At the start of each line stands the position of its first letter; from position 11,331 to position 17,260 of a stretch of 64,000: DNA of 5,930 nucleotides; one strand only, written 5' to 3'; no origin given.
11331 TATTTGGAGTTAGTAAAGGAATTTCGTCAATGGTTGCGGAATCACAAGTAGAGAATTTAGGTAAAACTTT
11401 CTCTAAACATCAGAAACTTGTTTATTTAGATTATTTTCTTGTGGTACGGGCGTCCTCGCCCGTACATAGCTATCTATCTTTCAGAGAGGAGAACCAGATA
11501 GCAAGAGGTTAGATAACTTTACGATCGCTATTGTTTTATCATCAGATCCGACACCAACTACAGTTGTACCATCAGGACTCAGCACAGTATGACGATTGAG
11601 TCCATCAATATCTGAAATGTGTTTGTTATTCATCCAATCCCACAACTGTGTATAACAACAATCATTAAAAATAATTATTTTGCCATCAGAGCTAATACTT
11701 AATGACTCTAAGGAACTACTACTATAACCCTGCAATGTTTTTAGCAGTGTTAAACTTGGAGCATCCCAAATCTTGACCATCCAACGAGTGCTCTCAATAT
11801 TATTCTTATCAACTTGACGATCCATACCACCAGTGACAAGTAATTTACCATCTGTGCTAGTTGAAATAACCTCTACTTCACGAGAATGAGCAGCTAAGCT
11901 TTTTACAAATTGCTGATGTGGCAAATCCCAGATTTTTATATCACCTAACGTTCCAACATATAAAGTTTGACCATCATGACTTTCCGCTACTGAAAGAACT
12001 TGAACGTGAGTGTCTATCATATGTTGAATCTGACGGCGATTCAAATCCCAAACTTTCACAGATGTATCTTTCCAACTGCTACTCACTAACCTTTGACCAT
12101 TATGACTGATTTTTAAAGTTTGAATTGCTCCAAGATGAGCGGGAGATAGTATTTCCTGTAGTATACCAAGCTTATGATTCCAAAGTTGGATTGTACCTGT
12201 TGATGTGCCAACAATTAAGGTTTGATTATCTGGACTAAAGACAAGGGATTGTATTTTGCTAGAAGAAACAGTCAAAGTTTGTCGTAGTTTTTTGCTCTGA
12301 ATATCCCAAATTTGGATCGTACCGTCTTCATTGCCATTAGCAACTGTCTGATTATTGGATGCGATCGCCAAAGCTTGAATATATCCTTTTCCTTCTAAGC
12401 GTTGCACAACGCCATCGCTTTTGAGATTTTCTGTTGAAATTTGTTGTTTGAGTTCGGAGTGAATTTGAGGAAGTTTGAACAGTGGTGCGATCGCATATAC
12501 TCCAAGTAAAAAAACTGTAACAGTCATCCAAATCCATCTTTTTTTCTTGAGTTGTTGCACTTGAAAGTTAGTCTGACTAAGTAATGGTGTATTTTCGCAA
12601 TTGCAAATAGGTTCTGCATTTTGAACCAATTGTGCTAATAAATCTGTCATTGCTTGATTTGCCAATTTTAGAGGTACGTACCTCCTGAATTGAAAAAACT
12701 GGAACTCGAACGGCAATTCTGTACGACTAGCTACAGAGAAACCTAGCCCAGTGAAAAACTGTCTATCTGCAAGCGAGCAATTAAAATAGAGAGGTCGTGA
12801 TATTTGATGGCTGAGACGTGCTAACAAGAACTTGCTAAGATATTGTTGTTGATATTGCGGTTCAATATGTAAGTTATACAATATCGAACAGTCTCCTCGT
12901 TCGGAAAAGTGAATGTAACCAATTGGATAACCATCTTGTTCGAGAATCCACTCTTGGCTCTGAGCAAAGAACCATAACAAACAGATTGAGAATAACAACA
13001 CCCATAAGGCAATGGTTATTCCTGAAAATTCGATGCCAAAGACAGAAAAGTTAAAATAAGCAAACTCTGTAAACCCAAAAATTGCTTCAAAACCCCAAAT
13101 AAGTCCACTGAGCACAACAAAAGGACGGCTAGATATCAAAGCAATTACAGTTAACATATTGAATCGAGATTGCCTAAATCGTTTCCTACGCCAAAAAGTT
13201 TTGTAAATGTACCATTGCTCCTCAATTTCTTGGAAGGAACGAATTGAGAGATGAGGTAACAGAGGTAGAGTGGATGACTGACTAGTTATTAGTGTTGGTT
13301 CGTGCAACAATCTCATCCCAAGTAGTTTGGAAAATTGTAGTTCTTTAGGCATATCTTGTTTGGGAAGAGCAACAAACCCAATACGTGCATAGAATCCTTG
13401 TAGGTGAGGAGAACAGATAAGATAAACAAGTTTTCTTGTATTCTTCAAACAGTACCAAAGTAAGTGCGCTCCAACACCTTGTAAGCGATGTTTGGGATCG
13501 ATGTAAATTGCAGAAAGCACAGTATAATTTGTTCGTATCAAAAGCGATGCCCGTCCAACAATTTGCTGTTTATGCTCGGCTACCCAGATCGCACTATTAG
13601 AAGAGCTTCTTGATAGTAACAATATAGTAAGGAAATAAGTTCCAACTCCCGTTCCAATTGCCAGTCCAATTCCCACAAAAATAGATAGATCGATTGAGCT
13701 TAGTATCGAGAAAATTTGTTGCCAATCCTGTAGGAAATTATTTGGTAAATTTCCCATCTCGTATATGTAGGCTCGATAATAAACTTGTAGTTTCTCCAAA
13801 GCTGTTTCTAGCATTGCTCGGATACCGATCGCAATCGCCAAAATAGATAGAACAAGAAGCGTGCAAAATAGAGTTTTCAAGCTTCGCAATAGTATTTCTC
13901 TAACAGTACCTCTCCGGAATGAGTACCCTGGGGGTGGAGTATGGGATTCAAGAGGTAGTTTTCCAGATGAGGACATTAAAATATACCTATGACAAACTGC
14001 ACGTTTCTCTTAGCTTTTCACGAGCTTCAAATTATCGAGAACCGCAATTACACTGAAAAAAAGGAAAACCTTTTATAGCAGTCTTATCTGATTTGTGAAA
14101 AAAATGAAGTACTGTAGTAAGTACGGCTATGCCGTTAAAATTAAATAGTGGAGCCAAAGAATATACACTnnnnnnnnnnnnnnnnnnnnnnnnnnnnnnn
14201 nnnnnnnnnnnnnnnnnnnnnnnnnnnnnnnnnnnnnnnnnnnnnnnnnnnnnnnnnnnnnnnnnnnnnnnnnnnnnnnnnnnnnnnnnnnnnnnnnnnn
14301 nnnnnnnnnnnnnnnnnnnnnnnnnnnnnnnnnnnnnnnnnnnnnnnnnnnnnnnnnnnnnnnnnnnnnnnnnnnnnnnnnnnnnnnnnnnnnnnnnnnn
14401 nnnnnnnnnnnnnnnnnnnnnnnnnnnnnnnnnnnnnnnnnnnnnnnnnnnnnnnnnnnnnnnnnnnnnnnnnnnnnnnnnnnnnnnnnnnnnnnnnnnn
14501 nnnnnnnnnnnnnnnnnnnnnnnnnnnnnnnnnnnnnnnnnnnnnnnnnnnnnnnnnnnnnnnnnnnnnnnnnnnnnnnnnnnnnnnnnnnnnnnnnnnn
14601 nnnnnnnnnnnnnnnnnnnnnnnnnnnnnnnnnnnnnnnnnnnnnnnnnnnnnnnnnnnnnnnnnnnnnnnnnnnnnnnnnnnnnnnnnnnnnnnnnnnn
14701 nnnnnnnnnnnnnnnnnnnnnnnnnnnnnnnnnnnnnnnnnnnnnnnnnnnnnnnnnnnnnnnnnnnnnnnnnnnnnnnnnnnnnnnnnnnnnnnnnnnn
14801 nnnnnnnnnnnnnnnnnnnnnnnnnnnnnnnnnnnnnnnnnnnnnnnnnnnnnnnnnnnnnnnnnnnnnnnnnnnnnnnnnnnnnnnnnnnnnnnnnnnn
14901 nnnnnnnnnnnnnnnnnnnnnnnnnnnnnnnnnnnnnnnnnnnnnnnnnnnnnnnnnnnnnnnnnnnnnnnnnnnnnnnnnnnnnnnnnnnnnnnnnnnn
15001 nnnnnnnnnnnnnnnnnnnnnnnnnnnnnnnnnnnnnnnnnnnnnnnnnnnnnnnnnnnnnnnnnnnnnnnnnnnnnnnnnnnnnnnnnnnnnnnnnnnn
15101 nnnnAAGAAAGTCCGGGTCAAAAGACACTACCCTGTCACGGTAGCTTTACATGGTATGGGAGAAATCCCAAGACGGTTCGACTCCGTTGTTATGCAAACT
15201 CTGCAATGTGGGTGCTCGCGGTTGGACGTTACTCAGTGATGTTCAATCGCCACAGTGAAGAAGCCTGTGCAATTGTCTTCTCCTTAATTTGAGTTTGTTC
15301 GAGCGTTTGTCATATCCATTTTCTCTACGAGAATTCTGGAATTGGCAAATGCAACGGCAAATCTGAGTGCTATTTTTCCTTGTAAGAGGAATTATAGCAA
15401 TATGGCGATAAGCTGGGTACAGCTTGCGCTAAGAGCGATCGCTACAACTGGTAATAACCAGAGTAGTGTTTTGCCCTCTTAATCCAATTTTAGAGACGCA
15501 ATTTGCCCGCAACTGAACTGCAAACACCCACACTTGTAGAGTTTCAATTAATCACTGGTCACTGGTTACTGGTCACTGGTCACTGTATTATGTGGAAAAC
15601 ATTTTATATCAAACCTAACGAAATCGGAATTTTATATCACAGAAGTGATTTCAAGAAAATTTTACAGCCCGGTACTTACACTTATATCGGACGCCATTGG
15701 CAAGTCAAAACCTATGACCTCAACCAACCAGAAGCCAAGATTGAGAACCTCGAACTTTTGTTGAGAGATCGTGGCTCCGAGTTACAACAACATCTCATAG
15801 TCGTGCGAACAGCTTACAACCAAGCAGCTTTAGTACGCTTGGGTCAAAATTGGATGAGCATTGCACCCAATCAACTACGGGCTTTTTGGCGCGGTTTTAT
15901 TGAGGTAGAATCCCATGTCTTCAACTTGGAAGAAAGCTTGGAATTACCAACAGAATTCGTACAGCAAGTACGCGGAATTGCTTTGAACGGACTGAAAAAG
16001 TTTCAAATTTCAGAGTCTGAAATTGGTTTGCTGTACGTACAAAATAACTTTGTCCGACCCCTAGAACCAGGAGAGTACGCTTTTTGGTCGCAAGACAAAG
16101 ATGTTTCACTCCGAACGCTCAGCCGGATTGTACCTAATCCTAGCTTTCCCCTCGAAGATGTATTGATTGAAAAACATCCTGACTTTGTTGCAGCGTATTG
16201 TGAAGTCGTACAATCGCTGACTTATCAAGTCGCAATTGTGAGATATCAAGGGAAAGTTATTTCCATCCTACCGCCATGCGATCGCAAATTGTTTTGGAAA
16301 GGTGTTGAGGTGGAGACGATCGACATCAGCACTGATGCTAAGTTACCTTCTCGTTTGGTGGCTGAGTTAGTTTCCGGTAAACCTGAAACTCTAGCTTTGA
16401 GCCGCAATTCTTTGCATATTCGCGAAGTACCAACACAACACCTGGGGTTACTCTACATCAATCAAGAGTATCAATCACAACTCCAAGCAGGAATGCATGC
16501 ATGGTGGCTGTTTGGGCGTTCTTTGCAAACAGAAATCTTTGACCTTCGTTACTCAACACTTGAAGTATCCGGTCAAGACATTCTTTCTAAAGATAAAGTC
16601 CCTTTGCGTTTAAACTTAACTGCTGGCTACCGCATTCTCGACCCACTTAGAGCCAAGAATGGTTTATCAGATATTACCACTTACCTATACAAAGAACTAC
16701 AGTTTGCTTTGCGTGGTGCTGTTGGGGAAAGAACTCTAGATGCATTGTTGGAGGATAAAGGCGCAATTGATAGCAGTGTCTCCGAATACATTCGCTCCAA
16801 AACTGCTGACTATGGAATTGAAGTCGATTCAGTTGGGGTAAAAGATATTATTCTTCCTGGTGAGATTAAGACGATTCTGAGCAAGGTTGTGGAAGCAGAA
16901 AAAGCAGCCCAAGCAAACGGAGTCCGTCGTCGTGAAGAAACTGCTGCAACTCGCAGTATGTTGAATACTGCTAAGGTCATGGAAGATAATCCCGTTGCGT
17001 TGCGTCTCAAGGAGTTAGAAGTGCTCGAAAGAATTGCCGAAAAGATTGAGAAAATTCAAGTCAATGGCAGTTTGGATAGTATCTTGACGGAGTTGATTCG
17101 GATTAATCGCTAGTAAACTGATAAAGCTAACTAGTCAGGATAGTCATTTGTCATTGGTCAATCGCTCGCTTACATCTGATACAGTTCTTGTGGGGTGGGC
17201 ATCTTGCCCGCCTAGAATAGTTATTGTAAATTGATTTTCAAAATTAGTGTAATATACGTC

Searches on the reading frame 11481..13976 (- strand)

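Call 54: search_protein_families(library=pfam, proteins=[window:11481-13976:-], max_evalue=0.0001)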
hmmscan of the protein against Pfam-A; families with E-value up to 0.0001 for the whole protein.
window:11481-13976:- (831 aa): 37 families (the best 25 are shown)
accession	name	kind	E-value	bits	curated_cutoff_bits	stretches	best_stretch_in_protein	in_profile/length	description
PF25173.1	Beta-prop_WDR3_1st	-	2.2e-31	109.4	154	2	517-676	15-174/184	WDR3 first beta-propeller domain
PF25174.1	Beta-prop_THOC3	-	3.9e-31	108.5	305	1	532-769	4-229/272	THOC3 beta-propeller domain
PF00400.38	WD40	-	5.5e-28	96.6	27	0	563-600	2-39/39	WD domain, G-beta repeat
PF24814.1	WD40_Prp19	-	1.3e-26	93.7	320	1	530-719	91-281/281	Prp19 WD40 domain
PF24817.1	WD40_WDHD1_1st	-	1.5e-24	87.2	109.9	3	534-722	48-246/291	WDHD1 first WD40 domain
PF25171.1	Beta-prop_WDR36-Utp21_1st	-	6.6e-24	85.2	80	2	548-672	126-250/266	WDR36/Utp21 first beta-propeller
PF24807.1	WD40_CDC20-Fz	-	1.3e-23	84.2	200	1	522-769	40-281/292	CDC20/Fizzy WD40 domain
PF25172.1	Beta-prop_WDR3_2nd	-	7.8e-22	78.3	140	1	533-662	2-123/293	WDR3 second beta-propeller domain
PF23414.1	Beta-prop_EML_2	-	7.9e-22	78.3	90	2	534-633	2-99/266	Echinoderm microtubule-associated protein second beta-propeller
PF24796.1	WDR55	-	4.1e-21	75.7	200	2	573-793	8-228/296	WDR55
PF25175.1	Beta-prop_WDR5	-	1.4e-18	67.6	250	1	533-727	55-253/296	WDR5 beta-propeller domain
PF23409.1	Beta-prop_EML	-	2.1e-18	67.2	88.2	2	574-677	158-260/267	Echinoderm microtubule-associated protein first beta-propeller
PF25168.1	Beta-prop_WDR36-Utp21_2nd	-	2.1e-18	67.1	84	1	588-789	128-317/335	WDR36/Utp21 second beta-propeller domain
PF13508.13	Acetyltransf_7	-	1.3e-17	64.3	27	1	127-202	2-83/84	Acetyltransferase (GNAT) domain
PF25391.1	WD40_Gbeta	-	5.2e-16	59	150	1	530-720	143-334/340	G protein beta WD-40 repeat protein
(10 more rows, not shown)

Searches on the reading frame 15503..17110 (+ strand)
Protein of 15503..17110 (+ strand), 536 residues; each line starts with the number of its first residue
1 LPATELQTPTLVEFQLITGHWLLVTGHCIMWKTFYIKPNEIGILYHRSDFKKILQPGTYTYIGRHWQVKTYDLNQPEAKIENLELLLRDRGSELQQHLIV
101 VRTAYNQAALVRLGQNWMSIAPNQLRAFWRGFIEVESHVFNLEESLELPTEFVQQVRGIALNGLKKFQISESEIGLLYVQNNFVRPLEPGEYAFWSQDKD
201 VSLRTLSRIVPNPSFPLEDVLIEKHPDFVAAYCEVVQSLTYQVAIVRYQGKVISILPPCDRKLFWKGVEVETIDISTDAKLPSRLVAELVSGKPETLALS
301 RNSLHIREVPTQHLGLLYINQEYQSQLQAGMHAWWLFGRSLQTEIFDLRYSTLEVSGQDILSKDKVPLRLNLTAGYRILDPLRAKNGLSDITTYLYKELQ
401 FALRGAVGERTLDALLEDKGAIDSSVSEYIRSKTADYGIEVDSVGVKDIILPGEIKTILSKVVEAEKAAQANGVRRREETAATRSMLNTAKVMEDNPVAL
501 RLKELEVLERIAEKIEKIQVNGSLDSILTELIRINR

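Call 17: search_protein_families(library=pfam, proteins=[window:15503-17110:+], max_evalue=0.001)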
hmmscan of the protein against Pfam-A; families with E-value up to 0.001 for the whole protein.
window:15503-17110:+ (536 aa): 2 families
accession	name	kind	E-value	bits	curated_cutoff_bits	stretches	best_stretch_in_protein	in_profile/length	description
PF01145.31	Band_7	-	5.2e-29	102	23.6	1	308-478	2-174/176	SPFH domain / Band 7 family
PF13421.11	Band_7_1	-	0.00094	19.3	24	0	389-463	131-207/211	SPFH domain-Band 7 family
